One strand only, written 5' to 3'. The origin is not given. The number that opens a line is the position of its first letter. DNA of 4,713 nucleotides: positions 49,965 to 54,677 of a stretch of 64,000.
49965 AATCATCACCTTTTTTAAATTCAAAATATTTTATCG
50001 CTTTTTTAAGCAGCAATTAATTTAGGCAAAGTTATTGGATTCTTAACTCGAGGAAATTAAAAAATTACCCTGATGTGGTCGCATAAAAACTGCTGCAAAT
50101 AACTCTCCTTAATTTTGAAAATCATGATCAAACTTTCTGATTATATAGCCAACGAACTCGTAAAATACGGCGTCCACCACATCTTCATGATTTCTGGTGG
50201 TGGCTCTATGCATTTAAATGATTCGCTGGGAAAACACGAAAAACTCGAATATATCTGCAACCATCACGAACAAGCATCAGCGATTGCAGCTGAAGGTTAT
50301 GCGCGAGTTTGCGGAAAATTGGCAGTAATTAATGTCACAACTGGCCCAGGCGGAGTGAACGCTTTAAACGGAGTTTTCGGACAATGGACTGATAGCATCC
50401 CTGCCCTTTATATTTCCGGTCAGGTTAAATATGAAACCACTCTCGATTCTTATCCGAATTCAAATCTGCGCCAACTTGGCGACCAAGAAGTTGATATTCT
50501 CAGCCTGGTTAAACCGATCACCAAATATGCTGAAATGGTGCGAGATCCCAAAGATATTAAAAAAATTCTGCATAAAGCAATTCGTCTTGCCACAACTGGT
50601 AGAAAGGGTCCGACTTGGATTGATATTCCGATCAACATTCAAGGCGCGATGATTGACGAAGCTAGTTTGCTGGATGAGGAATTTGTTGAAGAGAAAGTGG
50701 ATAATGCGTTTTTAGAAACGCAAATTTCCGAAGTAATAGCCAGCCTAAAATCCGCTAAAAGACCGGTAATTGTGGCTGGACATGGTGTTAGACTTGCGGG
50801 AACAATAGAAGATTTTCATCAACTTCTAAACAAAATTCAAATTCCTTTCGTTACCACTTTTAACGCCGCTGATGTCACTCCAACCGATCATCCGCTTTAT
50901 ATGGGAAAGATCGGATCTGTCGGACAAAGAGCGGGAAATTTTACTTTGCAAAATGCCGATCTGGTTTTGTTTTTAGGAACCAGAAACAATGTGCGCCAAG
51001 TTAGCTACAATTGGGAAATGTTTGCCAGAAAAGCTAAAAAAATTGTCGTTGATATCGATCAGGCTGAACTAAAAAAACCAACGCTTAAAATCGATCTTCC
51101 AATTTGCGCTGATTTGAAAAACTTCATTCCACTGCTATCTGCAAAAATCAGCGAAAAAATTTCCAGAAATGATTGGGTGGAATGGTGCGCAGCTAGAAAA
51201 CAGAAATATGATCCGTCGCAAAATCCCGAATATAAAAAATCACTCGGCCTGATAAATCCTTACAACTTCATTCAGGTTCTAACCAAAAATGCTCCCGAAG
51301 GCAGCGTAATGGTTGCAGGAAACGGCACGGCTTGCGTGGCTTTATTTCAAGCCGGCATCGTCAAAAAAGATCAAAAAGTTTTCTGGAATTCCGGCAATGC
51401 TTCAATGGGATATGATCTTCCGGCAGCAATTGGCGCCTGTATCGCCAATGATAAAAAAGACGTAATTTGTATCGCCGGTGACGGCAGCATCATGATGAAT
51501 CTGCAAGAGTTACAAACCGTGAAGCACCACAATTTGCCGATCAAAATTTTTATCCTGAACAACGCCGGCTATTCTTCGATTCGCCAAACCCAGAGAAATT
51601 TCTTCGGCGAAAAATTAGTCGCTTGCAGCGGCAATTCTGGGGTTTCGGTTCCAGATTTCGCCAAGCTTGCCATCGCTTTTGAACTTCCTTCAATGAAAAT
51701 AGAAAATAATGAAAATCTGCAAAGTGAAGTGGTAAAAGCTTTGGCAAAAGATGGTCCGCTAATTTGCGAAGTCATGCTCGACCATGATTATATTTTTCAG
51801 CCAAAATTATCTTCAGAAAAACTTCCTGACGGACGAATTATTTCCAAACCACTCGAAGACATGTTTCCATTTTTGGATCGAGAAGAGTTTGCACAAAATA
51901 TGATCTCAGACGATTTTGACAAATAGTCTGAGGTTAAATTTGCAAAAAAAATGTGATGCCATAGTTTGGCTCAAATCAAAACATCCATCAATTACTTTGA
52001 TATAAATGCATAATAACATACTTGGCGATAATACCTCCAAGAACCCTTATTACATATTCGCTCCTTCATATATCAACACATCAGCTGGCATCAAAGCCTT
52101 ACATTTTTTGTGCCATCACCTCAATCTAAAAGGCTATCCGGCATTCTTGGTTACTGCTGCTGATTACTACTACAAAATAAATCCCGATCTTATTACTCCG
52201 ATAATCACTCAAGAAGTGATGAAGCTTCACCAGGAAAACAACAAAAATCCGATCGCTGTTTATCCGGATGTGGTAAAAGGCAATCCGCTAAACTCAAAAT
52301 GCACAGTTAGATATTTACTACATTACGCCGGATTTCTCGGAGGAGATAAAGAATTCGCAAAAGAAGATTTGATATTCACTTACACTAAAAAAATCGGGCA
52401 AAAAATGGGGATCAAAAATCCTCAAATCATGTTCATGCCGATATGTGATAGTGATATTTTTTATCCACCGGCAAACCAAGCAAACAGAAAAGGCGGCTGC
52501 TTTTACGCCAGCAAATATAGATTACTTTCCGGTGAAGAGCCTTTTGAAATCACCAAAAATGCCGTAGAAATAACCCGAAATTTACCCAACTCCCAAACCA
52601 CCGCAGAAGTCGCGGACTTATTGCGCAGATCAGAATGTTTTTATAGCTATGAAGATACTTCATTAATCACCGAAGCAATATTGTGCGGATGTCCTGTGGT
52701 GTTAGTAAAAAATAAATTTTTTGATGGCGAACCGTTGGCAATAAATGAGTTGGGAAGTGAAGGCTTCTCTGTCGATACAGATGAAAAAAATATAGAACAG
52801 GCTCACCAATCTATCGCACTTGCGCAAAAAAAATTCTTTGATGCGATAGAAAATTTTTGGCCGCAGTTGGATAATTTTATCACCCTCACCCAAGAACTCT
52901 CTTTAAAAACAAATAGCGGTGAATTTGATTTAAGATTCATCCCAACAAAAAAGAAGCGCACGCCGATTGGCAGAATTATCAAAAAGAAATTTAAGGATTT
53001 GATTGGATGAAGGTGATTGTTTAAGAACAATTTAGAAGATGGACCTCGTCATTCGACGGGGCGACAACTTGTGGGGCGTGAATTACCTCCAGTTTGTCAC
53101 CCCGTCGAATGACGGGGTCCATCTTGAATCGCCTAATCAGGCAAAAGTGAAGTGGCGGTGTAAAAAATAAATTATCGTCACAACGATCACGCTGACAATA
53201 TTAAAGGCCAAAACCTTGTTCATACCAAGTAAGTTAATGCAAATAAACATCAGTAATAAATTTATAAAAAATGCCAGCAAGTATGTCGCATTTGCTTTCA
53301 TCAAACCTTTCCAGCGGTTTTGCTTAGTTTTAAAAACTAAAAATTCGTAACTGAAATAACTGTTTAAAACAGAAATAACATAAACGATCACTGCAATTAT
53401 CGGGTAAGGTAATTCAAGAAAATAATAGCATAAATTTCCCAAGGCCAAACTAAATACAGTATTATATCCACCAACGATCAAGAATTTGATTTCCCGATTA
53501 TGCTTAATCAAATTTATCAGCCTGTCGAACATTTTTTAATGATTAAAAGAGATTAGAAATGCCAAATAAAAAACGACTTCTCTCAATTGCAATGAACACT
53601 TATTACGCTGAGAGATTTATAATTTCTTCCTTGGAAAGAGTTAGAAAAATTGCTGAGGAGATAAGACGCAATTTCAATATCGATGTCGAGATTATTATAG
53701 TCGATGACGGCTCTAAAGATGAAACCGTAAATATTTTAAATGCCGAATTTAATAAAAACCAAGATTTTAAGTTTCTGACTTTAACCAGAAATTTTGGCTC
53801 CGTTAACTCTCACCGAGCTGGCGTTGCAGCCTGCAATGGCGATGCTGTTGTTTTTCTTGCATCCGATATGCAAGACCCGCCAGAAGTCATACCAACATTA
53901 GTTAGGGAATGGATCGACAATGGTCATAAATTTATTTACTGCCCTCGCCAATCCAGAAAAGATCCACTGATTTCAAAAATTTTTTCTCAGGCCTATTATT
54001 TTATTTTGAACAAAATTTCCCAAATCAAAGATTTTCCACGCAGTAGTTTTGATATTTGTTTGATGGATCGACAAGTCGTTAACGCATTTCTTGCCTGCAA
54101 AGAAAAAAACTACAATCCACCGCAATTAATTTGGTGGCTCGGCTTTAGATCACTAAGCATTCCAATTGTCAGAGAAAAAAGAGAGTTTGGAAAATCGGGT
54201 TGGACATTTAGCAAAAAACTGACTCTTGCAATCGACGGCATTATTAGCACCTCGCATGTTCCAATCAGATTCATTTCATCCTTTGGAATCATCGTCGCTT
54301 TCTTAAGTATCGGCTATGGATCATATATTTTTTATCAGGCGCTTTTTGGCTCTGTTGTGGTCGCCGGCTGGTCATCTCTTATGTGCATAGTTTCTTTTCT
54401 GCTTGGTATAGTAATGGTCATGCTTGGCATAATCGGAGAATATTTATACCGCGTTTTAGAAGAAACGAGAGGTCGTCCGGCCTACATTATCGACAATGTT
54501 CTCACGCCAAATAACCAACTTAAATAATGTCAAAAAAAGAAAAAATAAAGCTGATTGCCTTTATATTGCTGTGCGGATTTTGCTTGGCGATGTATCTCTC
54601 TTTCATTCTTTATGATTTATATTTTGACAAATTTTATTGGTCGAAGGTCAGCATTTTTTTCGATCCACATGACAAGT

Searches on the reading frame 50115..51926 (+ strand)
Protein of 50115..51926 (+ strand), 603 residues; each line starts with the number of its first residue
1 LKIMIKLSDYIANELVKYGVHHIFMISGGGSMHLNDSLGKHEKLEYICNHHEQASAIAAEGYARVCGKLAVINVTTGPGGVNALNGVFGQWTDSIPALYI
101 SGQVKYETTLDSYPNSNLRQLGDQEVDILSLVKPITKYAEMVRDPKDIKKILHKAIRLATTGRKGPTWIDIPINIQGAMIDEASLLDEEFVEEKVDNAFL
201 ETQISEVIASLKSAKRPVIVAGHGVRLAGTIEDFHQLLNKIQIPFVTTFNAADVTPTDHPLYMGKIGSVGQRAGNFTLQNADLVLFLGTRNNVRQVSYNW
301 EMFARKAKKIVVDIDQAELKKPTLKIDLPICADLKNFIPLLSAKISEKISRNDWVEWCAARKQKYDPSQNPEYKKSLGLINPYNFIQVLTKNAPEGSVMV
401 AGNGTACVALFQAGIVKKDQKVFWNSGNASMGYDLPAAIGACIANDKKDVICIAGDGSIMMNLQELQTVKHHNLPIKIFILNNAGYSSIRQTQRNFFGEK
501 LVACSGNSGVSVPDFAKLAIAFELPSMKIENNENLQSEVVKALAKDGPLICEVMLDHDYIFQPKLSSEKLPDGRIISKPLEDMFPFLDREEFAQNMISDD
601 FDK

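Call 6: search_protein_families(library=pfam, proteins=[window:50115-51926:+], max_evalue=0.00001)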
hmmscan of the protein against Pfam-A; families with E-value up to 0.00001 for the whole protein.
window:50115-51926:+ (603 aa): 3 families
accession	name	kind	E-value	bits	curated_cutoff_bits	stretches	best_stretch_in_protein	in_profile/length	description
PF02775.26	TPP_enzyme_C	-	1.9e-38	132.1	21.9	1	404-553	3-151/151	Thiamine pyrophosphate enzyme, C-terminal TPP binding domain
PF00205.28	TPP_enzyme_M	-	2.9e-36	124.6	30.4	1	204-338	1-134/137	Thiamine pyrophosphate enzyme, central domain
PF02776.23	TPP_enzyme_N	-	2.9e-30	104.9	26.8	1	6-119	2-107/119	Thiamine pyrophosphate enzyme, N-terminal TPP binding domain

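Call 30: search_protein_families(library=ncbifam, proteins=[window:50115-51926:+], max_evalue=0.00001)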
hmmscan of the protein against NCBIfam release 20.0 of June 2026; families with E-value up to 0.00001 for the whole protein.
window:50115-51926:+ (603 aa): 54 families (the best 25 are shown)
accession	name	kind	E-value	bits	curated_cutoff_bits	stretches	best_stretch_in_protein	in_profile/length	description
TIGR00118.1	acolac_lg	equivalog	3.3e-107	359.3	538.35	1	9-559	5-538/557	biosynthetic-type acetolactate synthase large subunit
NF006524.0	PRK08978.1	equivalog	6e-106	354.9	738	1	9-558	5-527/548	acetolactate synthase 2 catalytic subunit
NF004919.0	PRK06276.1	equivalog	3.9e-98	329.2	866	1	9-560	5-543/582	acetolactate synthase large subunit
NF006016.1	PRK08155.1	equivalog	1.4e-97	327.4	870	1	11-559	9-536/554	acetolactate synthase large subunit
NF004710.0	PRK06048.1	equivalog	3.2e-97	326.3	976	1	9-563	12-545/561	acetolactate synthase large subunit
NF005584.0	PRK07282.1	equivalog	7.8e-97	325.1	970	1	8-565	13-550/566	acetolactate synthase large subunit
NF005651.0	PRK07418.1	subfamily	8e-94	315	942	1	11-563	25-567/617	acetolactate synthase large subunit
NF005824.0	PRK07710.1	equivalog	4.1e-93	312.7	976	1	11-558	23-551/573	acetolactate synthase large subunit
NF005860.0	PRK07789.1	equivalog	1.9e-92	310.6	881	1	11-567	40-590/615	acetolactate synthase large subunit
NF005228.0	PRK06725.1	equivalog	8.2e-92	308.2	991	1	10-564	21-554/571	acetolactate synthase large subunit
NF006319.0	PRK08527.1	equivalog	1.1e-91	308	905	1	7-557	6-540/565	acetolactate synthase large subunit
NF006581.0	PRK09107.1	equivalog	3.8e-88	296.3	974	1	11-567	17-565/595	acetolactate synthase 3 large subunit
NF005058.0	PRK06466.1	equivalog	2.7e-85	287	951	1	8-558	7-550/574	acetolactate synthase 3 large subunit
NF006052.0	PRK08199.1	subfamily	2.6e-84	283.5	539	1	10-561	13-543/559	thiamine pyrophosphate protein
NF006525.0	PRK08979.1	equivalog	5.4e-83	279.3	1084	1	7-557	6-547/572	acetolactate synthase 3 large subunit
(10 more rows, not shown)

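Call 34: search_solved_structures(query=window:50115-51926:+, max_evalue=1e-30)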
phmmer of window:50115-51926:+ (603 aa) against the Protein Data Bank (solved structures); distinct sequences matched with E-value up to 1e-30: 92 (the best 60 are shown).
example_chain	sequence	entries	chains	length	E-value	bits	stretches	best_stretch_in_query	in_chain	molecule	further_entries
8rph_A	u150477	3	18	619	1.5e-125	423.2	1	5-599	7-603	Thiamine pyrophosphate-binding protein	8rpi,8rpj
5ahk_A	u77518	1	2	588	6.9e-76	259.2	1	5-566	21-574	ACETOLACTATE SYNTHASE II, LARGE SUBUNIT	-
6lpi_A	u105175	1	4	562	5.3e-74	253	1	9-561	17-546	Acetolactate synthase isozyme 1 large subunit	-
3e9y_A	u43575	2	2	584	2.2e-63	217.9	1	8-565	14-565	Acetolactate synthase, chloroplastic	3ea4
7u25_A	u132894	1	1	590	6e-63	216.5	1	8-565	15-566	Acetolactate synthase, chloroplastic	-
7stq_A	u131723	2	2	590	6e-63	216.5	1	8-565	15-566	Acetolactate synthase, chloroplastic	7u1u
6u9h_A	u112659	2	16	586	8e-63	216.1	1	8-565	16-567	Acetolactate synthase, chloroplastic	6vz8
1ybh_A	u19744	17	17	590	8.2e-63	216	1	8-565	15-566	Acetolactate synthase, chloroplast | Acetolactate synthase | Acetolactate synthase, chloroplastic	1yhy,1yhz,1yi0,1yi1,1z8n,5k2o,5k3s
7tzz_A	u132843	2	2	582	9.4e-63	215.8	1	8-565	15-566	Acetolactate synthase, chloroplastic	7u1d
8et5_A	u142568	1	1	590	1.1e-62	215.6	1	8-563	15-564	Acetolactate synthase, chloroplastic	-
6dek_A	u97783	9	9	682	2.3e-55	191.4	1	15-572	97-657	Acetolactate synthase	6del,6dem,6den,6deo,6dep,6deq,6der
8x3x_A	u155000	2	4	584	2.5e-55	191.3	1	11-560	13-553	BbmA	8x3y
8xod_A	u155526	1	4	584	2.5e-55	191.3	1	11-560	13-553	BbmA-G484F complex with CBOA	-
1jsc_A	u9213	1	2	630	1.7e-52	182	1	11-562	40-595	ACETOHYDROXY-ACID SYNTHASE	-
6u9d_A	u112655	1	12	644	1.8e-52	181.9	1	11-562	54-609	Acetolactate synthase catalytic subunit, mitochondrial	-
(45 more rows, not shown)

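Call 38: search_solved_structures(query=window:50115-51926:+, max_evalue=1e-100, show_alignments=1)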
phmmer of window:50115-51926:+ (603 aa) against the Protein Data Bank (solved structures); distinct sequences matched with E-value up to 1e-100: 1.
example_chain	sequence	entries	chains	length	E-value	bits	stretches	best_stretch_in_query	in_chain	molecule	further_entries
8rph_A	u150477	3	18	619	1.5e-125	423.2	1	5-599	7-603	Thiamine pyrophosphate-binding protein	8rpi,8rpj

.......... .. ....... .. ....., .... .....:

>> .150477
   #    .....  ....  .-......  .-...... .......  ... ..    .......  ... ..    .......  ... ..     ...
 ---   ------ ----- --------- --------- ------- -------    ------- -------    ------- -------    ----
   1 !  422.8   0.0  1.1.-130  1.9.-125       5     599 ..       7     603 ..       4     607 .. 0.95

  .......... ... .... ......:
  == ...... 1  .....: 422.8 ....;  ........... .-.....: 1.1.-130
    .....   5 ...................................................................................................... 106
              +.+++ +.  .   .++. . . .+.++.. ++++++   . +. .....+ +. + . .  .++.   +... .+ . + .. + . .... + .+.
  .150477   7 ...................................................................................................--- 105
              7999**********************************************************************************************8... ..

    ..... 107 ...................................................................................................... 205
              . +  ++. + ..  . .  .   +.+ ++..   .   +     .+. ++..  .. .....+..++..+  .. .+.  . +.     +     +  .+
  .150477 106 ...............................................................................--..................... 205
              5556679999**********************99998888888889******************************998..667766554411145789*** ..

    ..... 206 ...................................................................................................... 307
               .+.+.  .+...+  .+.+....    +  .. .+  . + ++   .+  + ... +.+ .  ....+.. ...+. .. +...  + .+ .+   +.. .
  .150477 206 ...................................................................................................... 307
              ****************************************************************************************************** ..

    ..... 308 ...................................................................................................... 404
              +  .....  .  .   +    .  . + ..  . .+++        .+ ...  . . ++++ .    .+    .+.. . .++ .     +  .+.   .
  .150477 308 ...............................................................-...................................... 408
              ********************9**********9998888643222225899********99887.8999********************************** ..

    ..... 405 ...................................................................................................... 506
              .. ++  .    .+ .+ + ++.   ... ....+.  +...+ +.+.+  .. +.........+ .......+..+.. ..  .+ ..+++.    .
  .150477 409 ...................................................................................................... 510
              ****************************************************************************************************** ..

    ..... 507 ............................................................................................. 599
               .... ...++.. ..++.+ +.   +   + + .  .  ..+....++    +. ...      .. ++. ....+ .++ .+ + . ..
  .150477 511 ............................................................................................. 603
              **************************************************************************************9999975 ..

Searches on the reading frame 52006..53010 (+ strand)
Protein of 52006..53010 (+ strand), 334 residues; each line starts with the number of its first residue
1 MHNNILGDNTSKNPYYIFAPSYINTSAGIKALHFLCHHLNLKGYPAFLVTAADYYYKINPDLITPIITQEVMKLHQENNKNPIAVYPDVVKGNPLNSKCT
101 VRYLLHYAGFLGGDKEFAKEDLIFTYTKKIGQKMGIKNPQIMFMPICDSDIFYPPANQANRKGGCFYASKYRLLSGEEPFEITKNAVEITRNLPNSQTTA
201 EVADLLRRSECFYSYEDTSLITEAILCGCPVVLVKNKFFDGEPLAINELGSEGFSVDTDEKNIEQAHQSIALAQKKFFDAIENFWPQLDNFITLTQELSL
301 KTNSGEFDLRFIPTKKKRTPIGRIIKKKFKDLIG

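Call 6: search_protein_families(library=pfam, proteins=[window:52006-53010:+], max_evalue=0.00001)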
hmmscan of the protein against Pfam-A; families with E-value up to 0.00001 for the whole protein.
window:52006-53010:+ (334 aa): 0 families

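Call 30: search_protein_families(library=ncbifam, proteins=[window:52006-53010:+], max_evalue=0.00001)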
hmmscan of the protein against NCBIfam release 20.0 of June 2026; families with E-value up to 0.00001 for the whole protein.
window:52006-53010:+ (334 aa): 0 families

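Call 49: search_protein_families(library=pfam, proteins=[window:52006-53010:+], max_evalue=1)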
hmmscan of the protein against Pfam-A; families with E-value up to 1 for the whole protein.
window:52006-53010:+ (334 aa): 2 families
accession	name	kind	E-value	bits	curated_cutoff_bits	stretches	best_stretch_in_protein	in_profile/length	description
PF23943.1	PUS7L_N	-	0.015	15.9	27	1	287-332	14-61/80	PUS7L N-terminal domain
PF22134.1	DM_Arn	-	0.025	15.3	26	1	51-91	9-49/79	DNA Mimic Protein Arn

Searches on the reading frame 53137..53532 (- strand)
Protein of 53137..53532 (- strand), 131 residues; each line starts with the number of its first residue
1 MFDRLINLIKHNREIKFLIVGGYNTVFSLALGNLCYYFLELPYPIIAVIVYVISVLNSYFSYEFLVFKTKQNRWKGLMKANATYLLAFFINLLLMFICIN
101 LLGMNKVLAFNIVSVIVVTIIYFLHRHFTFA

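Call 19: search_protein_families(library=pfam, proteins=[window:53137-53532:-], max_evalue=0.0001)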
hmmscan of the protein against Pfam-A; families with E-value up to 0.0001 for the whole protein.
window:53137-53532:- (131 aa): 1 family
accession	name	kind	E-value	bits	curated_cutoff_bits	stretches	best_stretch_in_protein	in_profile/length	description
PF04138.20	GtrA_DPMS_TM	-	4.7e-17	62.7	26.1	1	16-130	1-117/117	GtrA/DPMS, transmembrane domain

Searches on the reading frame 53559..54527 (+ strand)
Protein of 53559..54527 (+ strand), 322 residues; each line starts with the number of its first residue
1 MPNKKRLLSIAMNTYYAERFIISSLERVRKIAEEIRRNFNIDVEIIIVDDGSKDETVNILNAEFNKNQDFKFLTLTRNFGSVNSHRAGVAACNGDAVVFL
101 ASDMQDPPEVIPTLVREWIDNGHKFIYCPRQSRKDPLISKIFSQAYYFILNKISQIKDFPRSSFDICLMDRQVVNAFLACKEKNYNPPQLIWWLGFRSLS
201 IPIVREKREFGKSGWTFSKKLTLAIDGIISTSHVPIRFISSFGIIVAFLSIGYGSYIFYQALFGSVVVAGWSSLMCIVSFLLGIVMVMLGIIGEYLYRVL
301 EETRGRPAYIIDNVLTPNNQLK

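Call 6: search_protein_families(library=pfam, proteins=[window:53559-54527:+], max_evalue=0.00001)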
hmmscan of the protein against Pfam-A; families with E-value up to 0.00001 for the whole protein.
window:53559-54527:+ (322 aa): 1 family
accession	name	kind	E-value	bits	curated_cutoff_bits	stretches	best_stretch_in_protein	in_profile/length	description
PF00535.33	Glycos_transf_2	-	2.2e-22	80.2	23.3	1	9-159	1-149/168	Glycosyl transferase family 2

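Call 30: search_protein_families(library=ncbifam, proteins=[window:53559-54527:+], max_evalue=0.00001)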
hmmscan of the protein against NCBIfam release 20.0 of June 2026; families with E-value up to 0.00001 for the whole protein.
window:53559-54527:+ (322 aa): 10 families
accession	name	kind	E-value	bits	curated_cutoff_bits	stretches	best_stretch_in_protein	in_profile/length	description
NF047588.1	GlcsyltransPgfSStrep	equivalog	1.7e-53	181.8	500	1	9-313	4-304/308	glycosyltransferase PgfS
NF007986.1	PRK10714.1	equivalog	3.1e-40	138.1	529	1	8-317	8-314/316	undecaprenyl-phosphate 4-deoxy-4-formamido-L-arabinose transferase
NF041875.1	EPS_EpsD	equivalog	1.3e-10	41.3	370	1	38-112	25-98/325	exopolysaccharide biosynthesis glycosyltransferase EpsD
NF047683.1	TeichurnBiosyTuaG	equivalog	4.8e-09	36.2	400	1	1-109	1-102/252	teichuronic acid biosynthesis protein TuaG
TIGR03937.1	PgaC_IcaA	equivalog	1.5e-08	34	422.3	1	31-119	60-151/407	poly-beta-1,6-N-acetyl-D-glucosamine synthase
NF007482.0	PRK10073.1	equivalog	4.7e-08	32.4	423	1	2-115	2-107/334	glycosyltransferase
NF050050.1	ProtGlycPglI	equivalog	7.2e-07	28.9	500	1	8-143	4-132/306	GalNAc(5)-diNAcBac-PP-undecaprenol beta-1,3-glucosyltransferase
TIGR04242.1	nodulat_NodC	equivalog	1.4e-06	27.6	550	1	36-119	73-157/395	chitooligosaccharide synthase NodC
TIGR03965.1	mycofact_glyco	equivalog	1.9e-06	27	280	1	38-118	100-179/467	mycofactocin biosynthesis glycosyltransferase MftF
NF041394.1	GtaseAglG_Halo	equivalog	6.4e-06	25.6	440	1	25-117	15-106/304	glucosyl-dolichyl phosphate glucuronosyltransferase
